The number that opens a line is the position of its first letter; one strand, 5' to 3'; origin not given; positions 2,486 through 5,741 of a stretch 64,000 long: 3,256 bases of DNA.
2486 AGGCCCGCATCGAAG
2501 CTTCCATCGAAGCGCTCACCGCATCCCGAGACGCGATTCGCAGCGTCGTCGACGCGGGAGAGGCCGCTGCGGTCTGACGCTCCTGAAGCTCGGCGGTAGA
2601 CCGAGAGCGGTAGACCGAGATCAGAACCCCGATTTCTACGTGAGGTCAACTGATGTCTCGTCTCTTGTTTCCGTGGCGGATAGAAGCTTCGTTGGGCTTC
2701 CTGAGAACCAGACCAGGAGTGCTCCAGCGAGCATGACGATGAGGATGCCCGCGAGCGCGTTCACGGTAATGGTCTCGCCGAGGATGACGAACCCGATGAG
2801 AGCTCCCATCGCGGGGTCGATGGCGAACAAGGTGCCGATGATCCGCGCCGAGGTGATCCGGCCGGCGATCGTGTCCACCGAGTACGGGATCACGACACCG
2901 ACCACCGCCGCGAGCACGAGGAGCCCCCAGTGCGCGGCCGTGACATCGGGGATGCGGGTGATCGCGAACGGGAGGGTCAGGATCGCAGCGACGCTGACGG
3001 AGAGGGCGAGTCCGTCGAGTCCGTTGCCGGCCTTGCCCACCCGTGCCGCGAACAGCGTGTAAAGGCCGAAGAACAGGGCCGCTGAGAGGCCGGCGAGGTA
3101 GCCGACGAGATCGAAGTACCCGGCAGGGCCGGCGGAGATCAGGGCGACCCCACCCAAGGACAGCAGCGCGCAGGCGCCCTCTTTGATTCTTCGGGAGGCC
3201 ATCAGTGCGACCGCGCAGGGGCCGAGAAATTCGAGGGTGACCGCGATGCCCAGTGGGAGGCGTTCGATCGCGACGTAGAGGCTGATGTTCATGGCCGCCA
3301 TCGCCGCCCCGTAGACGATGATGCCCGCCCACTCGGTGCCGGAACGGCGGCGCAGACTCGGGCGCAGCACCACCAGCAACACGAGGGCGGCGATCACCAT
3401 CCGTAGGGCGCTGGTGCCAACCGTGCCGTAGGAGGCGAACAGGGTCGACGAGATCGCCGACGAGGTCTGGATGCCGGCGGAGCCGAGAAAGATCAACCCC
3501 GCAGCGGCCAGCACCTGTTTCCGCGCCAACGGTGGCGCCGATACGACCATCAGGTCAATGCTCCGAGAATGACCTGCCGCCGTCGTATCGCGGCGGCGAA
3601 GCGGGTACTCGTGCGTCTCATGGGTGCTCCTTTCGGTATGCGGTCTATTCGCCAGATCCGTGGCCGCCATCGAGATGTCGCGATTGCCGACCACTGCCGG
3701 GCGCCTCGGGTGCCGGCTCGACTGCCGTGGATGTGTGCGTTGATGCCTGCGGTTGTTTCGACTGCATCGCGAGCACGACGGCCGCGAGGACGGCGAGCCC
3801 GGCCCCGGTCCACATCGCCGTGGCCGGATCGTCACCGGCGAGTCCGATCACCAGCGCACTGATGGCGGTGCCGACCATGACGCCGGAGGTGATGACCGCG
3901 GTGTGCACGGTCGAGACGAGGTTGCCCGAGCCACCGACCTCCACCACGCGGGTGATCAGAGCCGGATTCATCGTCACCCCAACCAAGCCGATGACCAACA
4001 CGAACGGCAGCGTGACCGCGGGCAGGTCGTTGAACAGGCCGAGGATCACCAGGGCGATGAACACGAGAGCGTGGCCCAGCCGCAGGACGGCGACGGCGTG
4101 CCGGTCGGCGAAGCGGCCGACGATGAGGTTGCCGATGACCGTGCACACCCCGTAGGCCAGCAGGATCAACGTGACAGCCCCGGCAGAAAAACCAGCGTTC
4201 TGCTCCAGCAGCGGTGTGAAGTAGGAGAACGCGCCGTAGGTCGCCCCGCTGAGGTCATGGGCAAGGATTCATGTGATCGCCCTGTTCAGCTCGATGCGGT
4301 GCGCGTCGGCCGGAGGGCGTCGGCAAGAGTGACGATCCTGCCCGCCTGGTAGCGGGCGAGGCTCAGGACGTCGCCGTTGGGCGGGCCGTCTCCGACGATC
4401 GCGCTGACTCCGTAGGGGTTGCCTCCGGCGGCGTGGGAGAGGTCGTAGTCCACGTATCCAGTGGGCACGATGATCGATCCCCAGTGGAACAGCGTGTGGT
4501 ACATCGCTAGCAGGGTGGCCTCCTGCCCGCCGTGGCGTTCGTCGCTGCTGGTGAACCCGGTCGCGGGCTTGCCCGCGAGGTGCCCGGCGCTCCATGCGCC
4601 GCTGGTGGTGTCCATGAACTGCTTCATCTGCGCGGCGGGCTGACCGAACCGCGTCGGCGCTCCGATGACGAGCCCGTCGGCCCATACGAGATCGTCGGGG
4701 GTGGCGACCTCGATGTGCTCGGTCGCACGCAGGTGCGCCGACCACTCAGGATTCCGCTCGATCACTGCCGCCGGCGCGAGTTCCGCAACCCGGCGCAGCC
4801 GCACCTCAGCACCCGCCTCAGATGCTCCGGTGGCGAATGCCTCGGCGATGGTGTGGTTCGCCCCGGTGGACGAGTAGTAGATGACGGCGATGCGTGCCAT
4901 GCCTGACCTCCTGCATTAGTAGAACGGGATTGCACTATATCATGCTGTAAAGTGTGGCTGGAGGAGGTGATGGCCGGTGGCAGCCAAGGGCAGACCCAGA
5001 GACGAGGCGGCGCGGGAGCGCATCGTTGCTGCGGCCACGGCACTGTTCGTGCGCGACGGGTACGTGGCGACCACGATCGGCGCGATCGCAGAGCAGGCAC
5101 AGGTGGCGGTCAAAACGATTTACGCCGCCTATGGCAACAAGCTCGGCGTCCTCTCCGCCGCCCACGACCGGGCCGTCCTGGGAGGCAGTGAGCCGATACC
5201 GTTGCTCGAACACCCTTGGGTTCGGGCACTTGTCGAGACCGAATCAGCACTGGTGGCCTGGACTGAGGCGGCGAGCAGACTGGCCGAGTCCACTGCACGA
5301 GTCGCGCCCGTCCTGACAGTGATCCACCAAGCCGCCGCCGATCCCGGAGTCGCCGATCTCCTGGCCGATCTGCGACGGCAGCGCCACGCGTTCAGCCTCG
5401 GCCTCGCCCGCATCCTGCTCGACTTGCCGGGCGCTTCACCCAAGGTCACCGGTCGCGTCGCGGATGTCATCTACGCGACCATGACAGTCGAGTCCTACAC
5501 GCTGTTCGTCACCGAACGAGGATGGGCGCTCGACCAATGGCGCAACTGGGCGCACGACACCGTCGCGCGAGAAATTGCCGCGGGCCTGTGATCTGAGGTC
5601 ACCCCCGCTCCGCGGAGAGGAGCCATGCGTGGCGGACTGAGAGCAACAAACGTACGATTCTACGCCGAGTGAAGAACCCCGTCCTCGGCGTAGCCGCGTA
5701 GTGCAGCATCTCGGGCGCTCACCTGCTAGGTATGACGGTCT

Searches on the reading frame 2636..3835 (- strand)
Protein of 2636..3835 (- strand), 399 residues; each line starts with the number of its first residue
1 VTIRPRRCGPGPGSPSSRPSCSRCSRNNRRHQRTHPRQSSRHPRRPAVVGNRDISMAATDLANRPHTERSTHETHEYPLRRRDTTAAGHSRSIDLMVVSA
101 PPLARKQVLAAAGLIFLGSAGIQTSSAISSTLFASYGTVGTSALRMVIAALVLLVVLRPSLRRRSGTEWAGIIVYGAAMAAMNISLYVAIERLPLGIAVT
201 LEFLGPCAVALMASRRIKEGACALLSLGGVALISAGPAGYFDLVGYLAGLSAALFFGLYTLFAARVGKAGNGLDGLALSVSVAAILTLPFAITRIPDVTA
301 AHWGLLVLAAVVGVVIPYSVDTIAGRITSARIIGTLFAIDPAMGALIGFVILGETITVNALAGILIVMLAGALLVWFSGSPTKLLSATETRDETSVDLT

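Call 64: search_protein_families(library=pfam, proteins=[window:2636-3835:-], max_evalue=0.001)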
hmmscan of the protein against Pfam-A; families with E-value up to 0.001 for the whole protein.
window:2636-3835:- (399 aa): 1 family
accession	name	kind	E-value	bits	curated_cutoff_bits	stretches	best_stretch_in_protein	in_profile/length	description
PF00892.27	EamA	-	1.2e-17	64.8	28.2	1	244-375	2-134/135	EamA-like transporter family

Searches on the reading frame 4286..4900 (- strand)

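Call 64: search_protein_families(library=pfam, proteins=[window:4286-4900:-], max_evalue=0.001)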
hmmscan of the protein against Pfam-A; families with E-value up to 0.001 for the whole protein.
window:4286-4900:- (204 aa): 4 families
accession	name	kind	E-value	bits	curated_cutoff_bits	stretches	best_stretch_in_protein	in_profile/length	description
PF03358.20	FMN_red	-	2.6e-15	56.7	24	1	3-150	2-145/152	NADPH-dependent FMN reductase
PF02525.22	Flavodoxin_2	-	1.3e-08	35.2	27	1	3-122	2-137/198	Flavodoxin-like fold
PF00258.30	Flavodoxin_1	-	4.6e-06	27.3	25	1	6-140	1-142/143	Flavodoxin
PF12724.12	Flavodoxin_5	-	0.00018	22.3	27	0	66-116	36-81/145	Flavodoxin domain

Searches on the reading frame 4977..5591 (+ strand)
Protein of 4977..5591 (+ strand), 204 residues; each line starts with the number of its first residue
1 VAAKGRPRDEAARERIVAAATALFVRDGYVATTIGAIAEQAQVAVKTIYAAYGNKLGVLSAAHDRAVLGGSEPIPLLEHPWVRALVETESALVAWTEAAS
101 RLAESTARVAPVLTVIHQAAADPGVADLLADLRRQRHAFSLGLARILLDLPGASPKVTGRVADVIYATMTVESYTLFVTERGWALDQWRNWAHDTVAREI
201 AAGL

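Call 64: search_protein_families(library=pfam, proteins=[window:4977-5588:+], max_evalue=0.001)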
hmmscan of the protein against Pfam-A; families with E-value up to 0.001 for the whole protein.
window:4977-5588:+ (204 aa): 1 family
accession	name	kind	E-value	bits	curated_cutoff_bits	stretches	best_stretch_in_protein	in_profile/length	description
PF00440.29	TetR_N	-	7.7e-10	38.8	24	1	16-61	1-46/47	Bacterial regulatory proteins, tetR family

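Call 66: find_encoding_contigs(protein=window:4977-5591:+, flank=10000, max_places=6)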
Protein window:4977-5591:+ (204 aa): 11 contigs read that carry it; 5 places shown.
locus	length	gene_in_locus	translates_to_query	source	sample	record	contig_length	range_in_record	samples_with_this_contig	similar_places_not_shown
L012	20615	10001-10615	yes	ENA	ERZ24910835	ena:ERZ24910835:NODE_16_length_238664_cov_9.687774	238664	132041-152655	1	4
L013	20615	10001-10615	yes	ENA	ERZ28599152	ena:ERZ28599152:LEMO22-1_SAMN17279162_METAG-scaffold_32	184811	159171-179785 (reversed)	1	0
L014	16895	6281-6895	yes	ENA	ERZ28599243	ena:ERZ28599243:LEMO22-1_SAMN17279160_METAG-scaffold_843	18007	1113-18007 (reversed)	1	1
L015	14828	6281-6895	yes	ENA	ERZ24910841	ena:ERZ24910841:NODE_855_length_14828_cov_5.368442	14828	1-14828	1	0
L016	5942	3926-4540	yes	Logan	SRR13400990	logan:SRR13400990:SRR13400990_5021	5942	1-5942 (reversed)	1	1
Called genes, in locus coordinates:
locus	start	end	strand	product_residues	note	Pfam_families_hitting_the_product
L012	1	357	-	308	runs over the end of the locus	PF00892:EamA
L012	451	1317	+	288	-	PF00126:HTH_1, PF03466:LysR_substrate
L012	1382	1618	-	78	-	-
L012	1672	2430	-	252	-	PF13276:HTH_21, PF00665:rve, PF13683:rve_3, PF13333:rve_2 (weak)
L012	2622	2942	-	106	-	PF01527:HTH_Tnp_1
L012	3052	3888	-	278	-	-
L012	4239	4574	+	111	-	-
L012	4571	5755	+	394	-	PF00083:Sugar_tr (weak), PF07690:MFS_1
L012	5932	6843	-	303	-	PF00165:HTH_AraC, PF12833:HTH_18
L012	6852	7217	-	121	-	-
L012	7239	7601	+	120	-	PF00376:MerR, PF13411:MerR_1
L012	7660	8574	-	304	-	PF00892:EamA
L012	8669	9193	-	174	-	PF07690:MFS_1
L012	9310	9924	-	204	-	PF00258:Flavodoxin_1 (weak), PF02525:Flavodoxin_2, PF03358:FMN_red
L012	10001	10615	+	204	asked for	PF00440:TetR_N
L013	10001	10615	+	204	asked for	PF00440:TetR_N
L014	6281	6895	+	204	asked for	PF00440:TetR_N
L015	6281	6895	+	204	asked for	PF00440:TetR_N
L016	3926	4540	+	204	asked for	PF00440:TetR_N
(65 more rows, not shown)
